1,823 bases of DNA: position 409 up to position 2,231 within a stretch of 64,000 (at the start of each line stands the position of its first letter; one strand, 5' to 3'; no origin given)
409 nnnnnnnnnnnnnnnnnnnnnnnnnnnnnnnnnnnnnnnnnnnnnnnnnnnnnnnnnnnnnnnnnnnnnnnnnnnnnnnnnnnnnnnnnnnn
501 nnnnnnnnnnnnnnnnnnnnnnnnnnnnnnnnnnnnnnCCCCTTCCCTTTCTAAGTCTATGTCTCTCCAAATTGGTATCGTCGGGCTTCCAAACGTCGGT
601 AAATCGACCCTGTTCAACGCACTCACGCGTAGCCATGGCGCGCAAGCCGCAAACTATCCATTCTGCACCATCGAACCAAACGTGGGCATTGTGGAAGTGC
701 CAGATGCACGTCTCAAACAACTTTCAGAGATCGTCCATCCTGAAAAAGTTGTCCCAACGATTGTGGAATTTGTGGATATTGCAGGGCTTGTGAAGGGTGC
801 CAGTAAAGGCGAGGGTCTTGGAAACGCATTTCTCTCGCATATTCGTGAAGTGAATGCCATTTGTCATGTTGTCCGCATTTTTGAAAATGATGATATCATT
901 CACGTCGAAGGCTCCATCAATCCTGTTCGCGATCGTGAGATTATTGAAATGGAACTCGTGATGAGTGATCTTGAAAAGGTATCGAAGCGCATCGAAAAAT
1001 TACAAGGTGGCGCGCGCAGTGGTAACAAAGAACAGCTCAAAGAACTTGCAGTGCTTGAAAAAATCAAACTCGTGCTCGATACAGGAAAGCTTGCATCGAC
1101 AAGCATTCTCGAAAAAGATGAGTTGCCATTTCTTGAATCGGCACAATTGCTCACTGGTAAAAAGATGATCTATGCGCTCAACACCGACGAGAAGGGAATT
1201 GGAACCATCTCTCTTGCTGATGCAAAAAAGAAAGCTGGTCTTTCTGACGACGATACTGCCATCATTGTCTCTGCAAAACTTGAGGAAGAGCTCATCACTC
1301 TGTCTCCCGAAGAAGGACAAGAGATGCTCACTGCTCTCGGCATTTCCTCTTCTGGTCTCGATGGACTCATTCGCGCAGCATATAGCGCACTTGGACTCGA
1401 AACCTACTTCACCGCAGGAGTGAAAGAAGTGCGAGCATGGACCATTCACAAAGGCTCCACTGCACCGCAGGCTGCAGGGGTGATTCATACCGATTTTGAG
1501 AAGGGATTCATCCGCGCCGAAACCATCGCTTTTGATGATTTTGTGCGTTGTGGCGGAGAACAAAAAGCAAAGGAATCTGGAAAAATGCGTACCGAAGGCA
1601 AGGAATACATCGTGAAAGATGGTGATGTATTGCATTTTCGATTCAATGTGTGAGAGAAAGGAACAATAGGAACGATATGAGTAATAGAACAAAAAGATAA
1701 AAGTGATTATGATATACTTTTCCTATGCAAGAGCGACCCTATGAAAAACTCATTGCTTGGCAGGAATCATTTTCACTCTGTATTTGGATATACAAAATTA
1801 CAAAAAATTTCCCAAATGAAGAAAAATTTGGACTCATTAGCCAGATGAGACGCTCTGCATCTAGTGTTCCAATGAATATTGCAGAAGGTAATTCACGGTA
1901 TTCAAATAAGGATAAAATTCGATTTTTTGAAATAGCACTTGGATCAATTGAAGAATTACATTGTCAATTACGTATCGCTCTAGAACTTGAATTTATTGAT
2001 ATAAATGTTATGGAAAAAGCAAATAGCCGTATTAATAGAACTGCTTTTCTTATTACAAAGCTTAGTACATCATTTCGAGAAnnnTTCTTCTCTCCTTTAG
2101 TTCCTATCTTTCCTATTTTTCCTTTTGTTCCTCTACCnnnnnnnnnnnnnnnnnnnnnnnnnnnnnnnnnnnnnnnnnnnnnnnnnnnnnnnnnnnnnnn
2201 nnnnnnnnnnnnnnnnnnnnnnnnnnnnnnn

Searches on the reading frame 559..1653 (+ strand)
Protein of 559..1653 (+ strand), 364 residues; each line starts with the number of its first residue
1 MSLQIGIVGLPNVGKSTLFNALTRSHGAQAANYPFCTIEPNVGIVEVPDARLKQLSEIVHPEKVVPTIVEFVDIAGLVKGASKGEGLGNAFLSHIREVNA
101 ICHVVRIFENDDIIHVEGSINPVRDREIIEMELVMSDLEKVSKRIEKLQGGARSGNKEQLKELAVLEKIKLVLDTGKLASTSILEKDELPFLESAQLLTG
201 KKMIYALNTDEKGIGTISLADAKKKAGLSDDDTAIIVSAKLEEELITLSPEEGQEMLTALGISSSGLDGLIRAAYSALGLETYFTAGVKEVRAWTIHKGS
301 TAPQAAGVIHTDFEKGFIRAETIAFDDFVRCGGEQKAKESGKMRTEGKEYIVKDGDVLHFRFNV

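Call 81: search_protein_families(library=pfam, proteins=[window:559-1653:+], max_evalue=0.001)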
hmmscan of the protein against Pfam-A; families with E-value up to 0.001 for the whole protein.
window:559-1653:+ (364 aa): 3 families
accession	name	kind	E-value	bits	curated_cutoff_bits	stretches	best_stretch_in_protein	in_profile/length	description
PF06071.19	YchF-GTPase_C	-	2e-41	140.4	27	1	280-363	1-84/84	Protein of unknown function (DUF933)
PF01926.29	MMR_HSR1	-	2.3e-23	82.9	21.9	1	4-115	1-91/113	50S ribosome-binding GTPase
PF02421.24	FeoB_N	-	3.5e-08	33.6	27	1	4-49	2-46/156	Ferrous iron transport protein B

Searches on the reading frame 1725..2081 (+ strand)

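Call 51: search_protein_families(library=ncbifam, proteins=[window:1725-2081:+], max_evalue=0.001)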
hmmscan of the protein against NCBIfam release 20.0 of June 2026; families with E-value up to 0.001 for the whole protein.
window:1725-2081:+ (119 aa): 4 families
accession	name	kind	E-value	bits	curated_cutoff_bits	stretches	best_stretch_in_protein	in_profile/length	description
TIGR02436.1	TIGR02436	subfamily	6.7e-33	113.2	24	1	12-115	2-106/109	four helix bundle protein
NF008911.0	PRK12275.1-2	subfamily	1.1e-29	103.3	137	1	6-113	4-111/118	hypothetical protein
NF008912.0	PRK12275.1-6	subfamily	1.3e-25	89.7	124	1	6-114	3-108/117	hypothetical protein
NF033474.1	DivGenRetAVD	equivalog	4.5e-09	36.6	80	1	18-104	10-93/104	diversity-generating retroelement protein Avd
